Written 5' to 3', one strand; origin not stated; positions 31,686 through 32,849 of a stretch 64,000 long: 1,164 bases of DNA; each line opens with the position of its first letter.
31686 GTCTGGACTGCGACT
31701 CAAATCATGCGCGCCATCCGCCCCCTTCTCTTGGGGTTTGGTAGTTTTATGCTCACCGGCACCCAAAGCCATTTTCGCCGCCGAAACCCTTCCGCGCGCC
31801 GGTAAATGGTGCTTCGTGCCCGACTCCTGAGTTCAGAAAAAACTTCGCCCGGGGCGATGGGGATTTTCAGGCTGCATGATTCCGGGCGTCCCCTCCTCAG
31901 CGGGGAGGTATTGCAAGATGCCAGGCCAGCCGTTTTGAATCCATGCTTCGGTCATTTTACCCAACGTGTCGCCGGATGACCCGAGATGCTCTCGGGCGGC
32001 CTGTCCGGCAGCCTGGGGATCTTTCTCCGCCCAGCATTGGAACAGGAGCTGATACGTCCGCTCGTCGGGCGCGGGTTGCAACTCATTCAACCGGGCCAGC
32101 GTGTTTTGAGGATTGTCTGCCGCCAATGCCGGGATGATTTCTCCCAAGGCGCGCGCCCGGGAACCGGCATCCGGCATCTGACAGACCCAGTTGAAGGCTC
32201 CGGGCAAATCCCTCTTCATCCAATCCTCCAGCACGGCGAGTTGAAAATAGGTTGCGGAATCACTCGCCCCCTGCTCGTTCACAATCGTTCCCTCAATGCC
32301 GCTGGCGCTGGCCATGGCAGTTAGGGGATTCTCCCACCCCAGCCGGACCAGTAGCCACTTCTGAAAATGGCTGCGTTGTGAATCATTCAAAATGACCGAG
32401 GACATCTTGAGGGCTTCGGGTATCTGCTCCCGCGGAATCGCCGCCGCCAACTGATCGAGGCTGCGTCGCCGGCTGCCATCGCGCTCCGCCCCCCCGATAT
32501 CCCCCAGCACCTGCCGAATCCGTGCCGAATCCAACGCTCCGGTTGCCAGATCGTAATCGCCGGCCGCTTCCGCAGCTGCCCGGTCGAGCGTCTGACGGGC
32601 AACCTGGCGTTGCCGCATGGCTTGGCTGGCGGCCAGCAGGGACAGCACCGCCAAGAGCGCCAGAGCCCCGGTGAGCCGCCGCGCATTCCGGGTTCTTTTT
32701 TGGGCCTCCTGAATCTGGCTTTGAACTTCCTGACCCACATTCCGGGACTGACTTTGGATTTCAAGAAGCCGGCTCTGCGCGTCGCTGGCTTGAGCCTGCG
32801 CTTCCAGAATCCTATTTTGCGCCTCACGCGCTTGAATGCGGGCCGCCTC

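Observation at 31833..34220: Membrane-anchored TIR-like protein with a ~280-residue heptad stalk, inserted between smc and cobA-hemD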

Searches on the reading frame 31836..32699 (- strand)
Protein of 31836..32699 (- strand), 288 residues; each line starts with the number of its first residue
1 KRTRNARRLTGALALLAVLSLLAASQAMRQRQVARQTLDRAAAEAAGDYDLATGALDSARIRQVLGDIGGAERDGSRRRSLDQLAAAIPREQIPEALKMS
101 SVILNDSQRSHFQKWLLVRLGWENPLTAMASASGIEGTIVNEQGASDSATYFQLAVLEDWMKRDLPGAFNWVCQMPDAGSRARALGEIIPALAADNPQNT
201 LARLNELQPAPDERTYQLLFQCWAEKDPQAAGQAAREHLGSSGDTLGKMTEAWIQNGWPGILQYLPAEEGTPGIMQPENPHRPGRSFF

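Call 15: find_homologous_proteins(query=window:31836-32699:-)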
Query seq(288 aa) (288 aa): 11 proteins with E <= 0.001 among 8000 candidates.
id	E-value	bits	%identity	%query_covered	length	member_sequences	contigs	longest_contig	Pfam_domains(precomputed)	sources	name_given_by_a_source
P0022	5.9e-111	388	68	87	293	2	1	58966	-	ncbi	-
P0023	1.0e-107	378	66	91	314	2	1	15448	-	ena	-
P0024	6.1e-71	257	59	72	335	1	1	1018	-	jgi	jgi:hypothetical protein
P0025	4.1e-69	251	65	65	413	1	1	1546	PF00261.26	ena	-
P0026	1.1e-59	220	61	66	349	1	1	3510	-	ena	-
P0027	2.0e-55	206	59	59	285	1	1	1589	-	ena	-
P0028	1.4e-54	203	58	65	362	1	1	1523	-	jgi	jgi:hypothetical protein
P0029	3.9e-51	192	59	52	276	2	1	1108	-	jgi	jgi:hypothetical protein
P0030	7.5e-44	168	60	45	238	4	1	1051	-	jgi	jgi:Fe-S-cluster formation regulator IscX/YfhJ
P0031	3.7e-43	166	63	43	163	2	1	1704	-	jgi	jgi:hypothetical protein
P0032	7.0e-43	165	61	45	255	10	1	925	-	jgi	jgi:hypothetical protein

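Call 16: find_encoding_contigs(protein=P0022, flank=10000, max_places=3)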
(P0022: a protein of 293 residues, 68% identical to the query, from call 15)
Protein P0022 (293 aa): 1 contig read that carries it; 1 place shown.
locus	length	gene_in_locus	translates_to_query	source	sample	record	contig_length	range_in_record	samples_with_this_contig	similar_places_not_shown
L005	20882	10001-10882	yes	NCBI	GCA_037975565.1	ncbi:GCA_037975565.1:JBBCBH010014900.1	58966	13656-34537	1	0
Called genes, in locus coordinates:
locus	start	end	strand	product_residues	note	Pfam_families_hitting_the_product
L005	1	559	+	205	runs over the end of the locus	PF00006:ATP-synt_ab, PF22919:ATP-synt_VA_C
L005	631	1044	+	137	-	PF02823:ATP-synt_DE_N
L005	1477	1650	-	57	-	PF02597:ThiS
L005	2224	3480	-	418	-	PF05810:NinF (weak), PF00291:PALP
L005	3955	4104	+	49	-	-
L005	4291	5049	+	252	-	PF02463:SMC_N, PF13304:AAA_21, PF13476:AAA_23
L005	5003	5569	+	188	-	PF24161:CCDC39 (faint)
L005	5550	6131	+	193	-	PF06470:SMC_hinge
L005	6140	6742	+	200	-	-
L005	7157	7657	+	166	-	-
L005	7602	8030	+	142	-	PF02463:SMC_N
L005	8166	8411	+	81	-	-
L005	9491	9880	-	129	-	-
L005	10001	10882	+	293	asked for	-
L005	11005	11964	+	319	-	PF07963:N_methyl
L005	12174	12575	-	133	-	PF04480:DUF559, PF18741:MTES_1575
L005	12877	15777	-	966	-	PF13855:LRR_8, PF23598:LRR_14, PF13855:LRR_8, PF23598:LRR_14, PF00071:Ras, PF08477:Roc, PF16095:COR-A, PF25497:COR-B, +10 more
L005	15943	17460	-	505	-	PF00590:TP_methylase, PF02602:HEM4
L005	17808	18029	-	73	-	-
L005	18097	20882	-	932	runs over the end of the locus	PF05359:DUF748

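Call 17: find_encoding_contigs(protein=P0023, flank=10000, max_places=3)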
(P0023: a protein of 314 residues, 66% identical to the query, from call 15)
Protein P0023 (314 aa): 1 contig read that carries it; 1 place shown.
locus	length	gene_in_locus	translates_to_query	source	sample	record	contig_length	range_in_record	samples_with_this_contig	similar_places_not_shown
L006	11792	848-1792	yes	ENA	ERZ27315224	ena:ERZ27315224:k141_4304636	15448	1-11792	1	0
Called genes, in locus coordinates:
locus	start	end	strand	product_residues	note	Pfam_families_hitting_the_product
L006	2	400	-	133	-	?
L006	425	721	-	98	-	-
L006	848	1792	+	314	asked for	-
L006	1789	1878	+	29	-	-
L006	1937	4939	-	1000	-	PF02837:Glyco_hydro_2_N (weak)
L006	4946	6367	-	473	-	PF00083:Sugar_tr, PF07690:MFS_1, PF06609:TRI12 (weak), PF07690:MFS_1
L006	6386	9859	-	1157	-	PF17128:DUF5107, PF00515:TPR_1 (faint), PF07719:TPR_2 (faint), PF13424:TPR_12 (faint), PF13428:TPR_14 (faint), PF13431:TPR_17 (faint), PF13432:TPR_16 (faint), PF13174:TPR_6 (faint), +1 more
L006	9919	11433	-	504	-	PF00590:TP_methylase, PF02602:HEM4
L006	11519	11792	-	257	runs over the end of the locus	-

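Call 44: predict_structure(alignment_id=A3)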
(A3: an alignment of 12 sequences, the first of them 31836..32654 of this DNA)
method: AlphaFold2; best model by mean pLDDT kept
length: 273 residues; sequences in the alignment: 12
mean_pLDDT: 77.2   pTM: 0.67
mean pLDDT of the five models: 77.2, 76.9, 76.6, 71.2, 70.5
residues with pLDDT >= 90: 102; 70-90: 79; 50-70: 65; < 50: 27
segments of 3 or more residues with pLDDT < 50: 246-248, 250-273
pLDDT, mean of each block of 10 residues (from residue 1): 60 69 58 61 86 72 86 90 91 93 92 90 88 91 93 91 89 94 94 89 91 87 66 58 51 34 32 32
secondary structure, 60 per line:
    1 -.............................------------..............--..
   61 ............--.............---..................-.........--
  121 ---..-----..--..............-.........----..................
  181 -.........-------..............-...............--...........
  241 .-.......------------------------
elements in order: H2-30 H43-56 H59-72 H75-87 H91-108 H110-118 H135-148 H150-158 H163-180 H182-190 H198-211 H213-227 H230-241 H243-249

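Call 47: fold_search(model_id=the predicted structure, library=pdb)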
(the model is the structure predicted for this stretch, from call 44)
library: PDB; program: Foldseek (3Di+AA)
matches with E <= 10: 624; with E <= 0.001: 0
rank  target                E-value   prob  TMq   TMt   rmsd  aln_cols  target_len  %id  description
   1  6iqs_A                6.7e-02  0.75  0.19  0.20  13.4       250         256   15  Crystal structure of Prc with L245A and L340G mutations in complex with NlpI (released 2019-07-24)
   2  7f7o_A                1.0e-01  0.82  0.27  0.24  12.5       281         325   12  APC-Asef FP assay tracer (released 2022-07-06)
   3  6fcq                  1.3e-01  0.84  0.28  0.15  14.0       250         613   15  The X-ray Structure of Lytic Transglycosylase Slt inactive mutant E503Q from Pseudomonas aeruginosa in complex with Bulg (released 2018-04-18)
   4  4ct7_B                1.3e-01  0.44  0.21  0.21  12.6       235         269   13  CNOT9-CNOT1 complex with bound tryptophan (released 2014-05-07)
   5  5wql_B                1.5e-01  0.69  0.22  0.20  13.0       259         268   15  Structure of a PDZ-protease bound to a substrate-binding adaptor (released 2017-11-22)
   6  5onb_E                1.5e-01  0.63  0.27  0.27  12.5       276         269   13  Drosophila Bag-of-marbles CBM peptide bound to human CAF40 (released 2017-12-27)
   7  5onb_C                1.6e-01  0.41  0.21  0.21  13.5       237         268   14  Drosophila Bag-of-marbles CBM peptide bound to human CAF40 (released 2017-12-27)
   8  3t7u_B                1.7e-01  0.80  0.28  0.25  12.8       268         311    9  A NeW Crystal structure of APC-ARM (released 2011-12-14)
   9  4yjl_C                2.4e-01  0.75  0.30  0.26  12.9       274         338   10  Crystal structure of APC-ARM in complexed with Amer1-A2 (released 2016-03-09)
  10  7tdz_A                2.4e-01  0.75  0.28  0.08  13.3       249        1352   12  Cryo-EM model of protomer of the cytoplasmic ring of the nuclear pore complex from Xenopus laevis (released 2022-06-22)
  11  5lsw_A                2.4e-01  0.72  0.31  0.31  10.3       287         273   12  A CAF40-binding motif facilitates recruitment of the CCR4-NOT complex to mRNAs targeted by Drosophila Roquin (released 2017-02-15)
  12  3nmx_B                2.4e-01  0.72  0.28  0.25  12.4       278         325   10  Crystal structure of APC complexed with Asef (released 2011-07-06)
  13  4yjl_B                2.5e-01  0.69  0.28  0.24  12.5       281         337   11  Crystal structure of APC-ARM in complexed with Amer1-A2 (released 2016-03-09)
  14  6fc4                  2.6e-01  0.72  0.28  0.16  13.5       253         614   14  The X-ray Structure of Lytic Transglycosylase Slt inactive mutant E503Q from Pseudomonas aeruginosa (released 2018-04-18)
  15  9ojz_J                2.6e-01  0.51  0.24  0.23  13.2       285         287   11  21bin20S complex (NSF-alphaSNAP-2:1 syntaxin-1a:SNAP-25), non-hydrolyzing, class 5 (released 2025-08-06)
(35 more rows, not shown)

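Call 57: search_protein_representatives(alignment_id=A3)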
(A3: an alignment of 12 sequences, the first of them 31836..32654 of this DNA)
Query: 12 sequences, 346 profile positions. Proteins with E-value up to 0.001 (for the whole library): 3480; up to 1e-10: 785; up to 1e-30: 31. The best 150 are listed.
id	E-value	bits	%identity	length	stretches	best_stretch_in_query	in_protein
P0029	9.9e-127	439.4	-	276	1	84-346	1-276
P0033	6.3e-125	433.4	-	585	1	3-345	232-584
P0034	1.5e-121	422.3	-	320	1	14-309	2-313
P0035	3.9e-117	407.8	-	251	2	44-169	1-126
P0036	1.8e-107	376.0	-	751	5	3-278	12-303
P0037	6.0e-103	361.2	-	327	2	3-170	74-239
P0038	2.5e-101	355.8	-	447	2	5-171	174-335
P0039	2.9e-96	339.2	-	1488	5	29-279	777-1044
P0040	2.1e-91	323.2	-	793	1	34-328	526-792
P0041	1.2e-86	307.6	-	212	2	77-171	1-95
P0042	3.4e-84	299.5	-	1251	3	1-278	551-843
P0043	1.1e-74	268.2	-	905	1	7-235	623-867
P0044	5.1e-71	256.2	-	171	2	83-170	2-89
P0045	7.6e-70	252.3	-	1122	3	5-238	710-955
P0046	1.5e-67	244.8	-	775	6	25-276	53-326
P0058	1.8e-38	149.1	-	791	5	135-272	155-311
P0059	8.0e-33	130.6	-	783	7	124-299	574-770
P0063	6.5e-30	121.0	-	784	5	96-276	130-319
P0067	2.8e-28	115.6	-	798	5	118-293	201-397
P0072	1.3e-27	113.4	-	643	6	123-293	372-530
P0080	2.0e-26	109.5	-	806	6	140-292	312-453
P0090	1.3e-24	103.5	-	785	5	139-281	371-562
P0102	7.7e-23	97.7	-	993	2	137-291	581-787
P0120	3.0e-21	92.5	-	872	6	137-224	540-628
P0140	3.2e-20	89.1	-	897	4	138-293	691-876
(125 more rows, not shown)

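Call 58: search_protein_families(library=pfam, proteins=[P0058, P0059, P0063, P0067, P0072, P0080, P0090, P0102, P0120, P0140], max_evalue=0.01)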
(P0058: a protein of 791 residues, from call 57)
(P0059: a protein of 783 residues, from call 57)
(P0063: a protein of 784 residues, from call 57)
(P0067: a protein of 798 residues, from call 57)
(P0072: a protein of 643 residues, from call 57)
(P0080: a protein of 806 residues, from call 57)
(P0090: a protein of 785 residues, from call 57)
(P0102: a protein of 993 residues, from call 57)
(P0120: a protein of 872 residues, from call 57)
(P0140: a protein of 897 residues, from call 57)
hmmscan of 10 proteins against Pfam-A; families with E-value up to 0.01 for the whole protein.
P0058 (791 aa): 1 family
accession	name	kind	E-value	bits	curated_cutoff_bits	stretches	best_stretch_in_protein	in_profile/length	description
PF13934.12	ELYS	-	0.0033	17.7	28.8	0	150-253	117-216/220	Nuclear pore complex assembly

P0059 (783 aa): 1 family
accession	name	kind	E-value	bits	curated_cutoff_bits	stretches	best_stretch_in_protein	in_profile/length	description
PF13934.12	ELYS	-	1.6e-07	31.9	28.8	0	192-283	108-200/220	Nuclear pore complex assembly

P0063 (784 aa): 0 families

P0067 (798 aa): 2 families
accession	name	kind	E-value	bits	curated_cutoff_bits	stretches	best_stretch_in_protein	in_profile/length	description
PF18449.8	Endotoxin_C2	-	0.0042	18.1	30.7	0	438-471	16-49/63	Pesticidal crystal protein Cry1Aa, domain IV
PF13925.11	Katanin_con80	-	0.0087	16.6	27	0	435-468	11-44/160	con80 domain of Katanin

P0072 (643 aa): 2 families
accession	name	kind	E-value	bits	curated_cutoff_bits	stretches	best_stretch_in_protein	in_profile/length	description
PF13934.12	ELYS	-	9.8e-06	26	28.8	0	407-494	115-199/220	Nuclear pore complex assembly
PF13946.11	DUF4214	-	0.00097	19.6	23.2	0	329-353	37-62/72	Domain of unknown function (DUF4214)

P0080 (806 aa): 0 families

P0090 (785 aa): 0 families

P0102 (993 aa): 4 families
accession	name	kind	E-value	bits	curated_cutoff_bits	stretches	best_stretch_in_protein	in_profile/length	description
PF08937.16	ThsB_TIR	-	0.002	18.9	21.2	1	76-133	42-97/100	Thoeris protein ThsB, TIR-like domain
PF05335.18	DUF745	-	0.0041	17.3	33.3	1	323-445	61-183/183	Protein of unknown function (DUF745)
PF11839.13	Alanine_zipper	-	0.0072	17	23.1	1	402-464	2-64/69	Alanine-zipper, major outer membrane lipoprotein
PF13676.11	TIR_2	-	0.0098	16.8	28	1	81-134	39-93/122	TIR domain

P0120 (872 aa): 4 families
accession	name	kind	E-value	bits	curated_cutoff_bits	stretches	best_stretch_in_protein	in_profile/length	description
PF08281.18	Sigma70_r4_2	-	3.4e-10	39.8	25.7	1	121-171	4-54/54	Sigma-70, region 4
PF04545.22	Sigma70_r4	-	4.1e-10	39.5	24.1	1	126-173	3-50/50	Sigma-70, region 4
PF04542.20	Sigma70_r2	-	3.5e-08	33.6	24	1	23-92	1-71/71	Sigma-70 region 2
PF07638.17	Sigma70_ECF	-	2.9e-05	24.5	21.1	1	11-174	10-182/185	ECF sigma factor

P0140 (897 aa): 4 families
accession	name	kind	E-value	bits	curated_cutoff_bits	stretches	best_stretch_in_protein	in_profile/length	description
PF04542.20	Sigma70_r2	-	2.3e-10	40.5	24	1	22-90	1-71/71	Sigma-70 region 2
PF04545.22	Sigma70_r4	-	5.5e-10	39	24.1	1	121-170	1-50/50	Sigma-70, region 4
PF08281.18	Sigma70_r4_2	-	1.7e-09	37.6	25.7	1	118-168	4-54/54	Sigma-70, region 4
PF13934.12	ELYS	-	1e-05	26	28.8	0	800-893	127-219/220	Nuclear pore complex assembly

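Call 62: find_encoding_contigs(protein=P0042, flank=10000, max_places=2)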
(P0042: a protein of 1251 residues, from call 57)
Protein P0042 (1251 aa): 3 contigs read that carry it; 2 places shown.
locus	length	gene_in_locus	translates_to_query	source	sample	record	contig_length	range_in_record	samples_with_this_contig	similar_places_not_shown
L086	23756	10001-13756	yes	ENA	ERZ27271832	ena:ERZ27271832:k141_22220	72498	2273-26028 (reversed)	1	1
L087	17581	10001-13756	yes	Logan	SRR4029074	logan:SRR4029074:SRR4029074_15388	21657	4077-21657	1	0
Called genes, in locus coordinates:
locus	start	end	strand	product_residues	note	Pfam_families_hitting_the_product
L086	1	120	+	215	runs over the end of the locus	PF11967:RecO_N, PF02565:RecO_C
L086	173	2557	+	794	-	PF00672:HAMP, PF01590:GAF, PF13185:GAF_2 (weak), PF13492:GAF_3 (weak), PF00512:HisKA, PF02518:HATPase_c, PF00072:Response_reg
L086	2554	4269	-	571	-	PF00587:tRNA-synt_2b, PF04073:tRNA_edit, PF03129:HGTP_anticodon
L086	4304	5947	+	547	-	-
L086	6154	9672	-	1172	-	PF13802:Gal_mutarotas_2, PF01055:Glyco_hydro_31_2nd, PF21365:Glyco_hydro_31_3rd, PF17137:DUF5110, PF22058:X25_BaPul_like (faint)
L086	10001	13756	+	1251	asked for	PF13676:TIR_2 (faint)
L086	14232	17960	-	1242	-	PF02463:SMC_N, PF13175:AAA_15, PF13304:AAA_21 (weak), PF13476:AAA_23, PF06470:SMC_hinge, PF02463:SMC_N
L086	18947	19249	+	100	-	-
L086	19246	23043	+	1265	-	PF15902:Sortilin-Vps10 (weak), PF13927:Ig_3, PF13385:Laminin_G_3, PF17957:Big_7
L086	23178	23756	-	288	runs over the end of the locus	PF01557:FAA_hydrolase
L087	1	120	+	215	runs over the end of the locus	PF11967:RecO_N, PF02565:RecO_C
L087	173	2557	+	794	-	PF00672:HAMP, PF01590:GAF, PF13185:GAF_2 (weak), PF13492:GAF_3 (weak), PF00512:HisKA, PF02518:HATPase_c, PF00072:Response_reg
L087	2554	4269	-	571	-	PF00587:tRNA-synt_2b, PF04073:tRNA_edit, PF03129:HGTP_anticodon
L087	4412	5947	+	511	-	-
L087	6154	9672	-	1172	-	PF13802:Gal_mutarotas_2, PF01055:Glyco_hydro_31_2nd, PF21365:Glyco_hydro_31_3rd, PF17137:DUF5110, PF22058:X25_BaPul_like (faint)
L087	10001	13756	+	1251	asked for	PF13676:TIR_2 (faint)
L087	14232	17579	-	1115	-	?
